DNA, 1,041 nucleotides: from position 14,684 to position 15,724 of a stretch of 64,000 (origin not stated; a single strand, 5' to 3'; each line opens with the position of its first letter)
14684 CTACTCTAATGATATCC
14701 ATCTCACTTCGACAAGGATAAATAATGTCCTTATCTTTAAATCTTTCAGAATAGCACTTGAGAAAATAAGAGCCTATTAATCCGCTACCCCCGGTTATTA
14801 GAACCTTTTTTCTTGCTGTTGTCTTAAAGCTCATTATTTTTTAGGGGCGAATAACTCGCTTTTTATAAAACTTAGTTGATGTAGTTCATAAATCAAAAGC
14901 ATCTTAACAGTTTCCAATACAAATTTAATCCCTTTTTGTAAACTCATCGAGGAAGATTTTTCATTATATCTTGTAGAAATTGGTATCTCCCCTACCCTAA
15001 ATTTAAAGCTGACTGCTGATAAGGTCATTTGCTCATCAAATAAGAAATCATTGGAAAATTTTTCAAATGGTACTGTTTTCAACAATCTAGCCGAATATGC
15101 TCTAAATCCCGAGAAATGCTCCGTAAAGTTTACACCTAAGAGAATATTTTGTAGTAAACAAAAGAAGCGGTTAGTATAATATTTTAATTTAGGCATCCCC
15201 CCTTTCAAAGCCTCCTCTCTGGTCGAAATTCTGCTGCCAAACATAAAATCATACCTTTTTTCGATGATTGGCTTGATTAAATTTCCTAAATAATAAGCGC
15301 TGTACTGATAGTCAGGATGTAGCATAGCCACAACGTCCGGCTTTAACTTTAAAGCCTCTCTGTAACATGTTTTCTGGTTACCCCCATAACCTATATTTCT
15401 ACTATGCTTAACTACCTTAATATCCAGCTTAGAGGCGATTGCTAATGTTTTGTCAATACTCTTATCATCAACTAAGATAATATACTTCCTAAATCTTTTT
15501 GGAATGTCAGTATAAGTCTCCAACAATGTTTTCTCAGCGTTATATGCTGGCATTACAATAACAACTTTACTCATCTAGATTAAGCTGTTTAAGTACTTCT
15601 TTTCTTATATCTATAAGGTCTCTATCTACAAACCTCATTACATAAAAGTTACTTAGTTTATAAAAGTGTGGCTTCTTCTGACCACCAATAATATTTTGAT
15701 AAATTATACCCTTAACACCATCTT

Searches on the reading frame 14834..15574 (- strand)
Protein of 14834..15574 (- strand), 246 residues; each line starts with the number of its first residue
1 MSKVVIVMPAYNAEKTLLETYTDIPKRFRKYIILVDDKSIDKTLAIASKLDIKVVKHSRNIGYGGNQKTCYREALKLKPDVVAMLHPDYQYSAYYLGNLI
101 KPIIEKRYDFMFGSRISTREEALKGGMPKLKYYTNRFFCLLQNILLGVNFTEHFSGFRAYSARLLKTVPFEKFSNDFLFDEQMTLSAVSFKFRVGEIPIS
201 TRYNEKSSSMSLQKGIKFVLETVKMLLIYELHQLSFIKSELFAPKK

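Call 8: search_protein_families(library=pfam, proteins=[window:14834-15574:-], max_evalue=0.001)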
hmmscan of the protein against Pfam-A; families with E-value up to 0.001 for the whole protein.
window:14834-15574:- (246 aa): 1 family
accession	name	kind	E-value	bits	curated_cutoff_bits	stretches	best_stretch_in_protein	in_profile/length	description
PF00535.33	Glycos_transf_2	-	2.7e-19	70.1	23.3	1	6-166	2-165/168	Glycosyl transferase family 2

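Call 34: search_protein_families(library=ncbifam, proteins=[window:14834-15574:-], max_evalue=0.01)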
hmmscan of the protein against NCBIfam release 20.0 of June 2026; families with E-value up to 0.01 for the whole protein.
window:14834-15574:- (246 aa): 10 families
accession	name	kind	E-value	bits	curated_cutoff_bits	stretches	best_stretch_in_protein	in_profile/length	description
TIGR04182.1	glyco_TIGR04182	equivalog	2.1e-16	60.2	325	1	3-217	1-209/293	S-layer glycoprotein N-glycosyltransferase AglJ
NF058614.1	PPMAGASynPpgS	equivalog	1.8e-13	50.5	370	1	4-221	2-218/226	polyprenyl-phospho-N-acetylgalactosaminyl synthase PpgS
NF041391.1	DPhHxTase_Halo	equivalog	2.8e-11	42.8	375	1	8-209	1-189/213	dolichyl-phosphate hexose transferase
NF047588.1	GlcsyltransPgfSStrep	equivalog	3.2e-08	33.2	500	1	3-176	2-175/308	glycosyltransferase PgfS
TIGR04283.1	glyco_like_mftF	equivalog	7.9e-06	25.6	182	1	6-119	3-114/221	TIGR04283 family arsenosugar biosynthesis glycosyltransferase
NF047683.1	TeichurnBiosyTuaG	equivalog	0.00064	19.4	400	1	3-114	7-122/252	teichuronic acid biosynthesis protein TuaG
TIGR01556.1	rhamnosyltran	subfamily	0.00093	18.5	200.55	1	11-107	3-102/281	rhamnosyltransferase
NF010496.0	PRK13915.1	equivalog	0.0011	18.1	262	1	2-88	31-126/307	glucosyl-3-phosphoglycerate synthase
NF053739.1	GlytfEpsEBac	equivalog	0.0029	16.6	450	1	3-61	2-68/265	glycosyltransferase EpsE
TIGR03965.1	mycofact_glyco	equivalog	0.0029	16.5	280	1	3-100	75-176/467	mycofactocin biosynthesis glycosyltransferase MftF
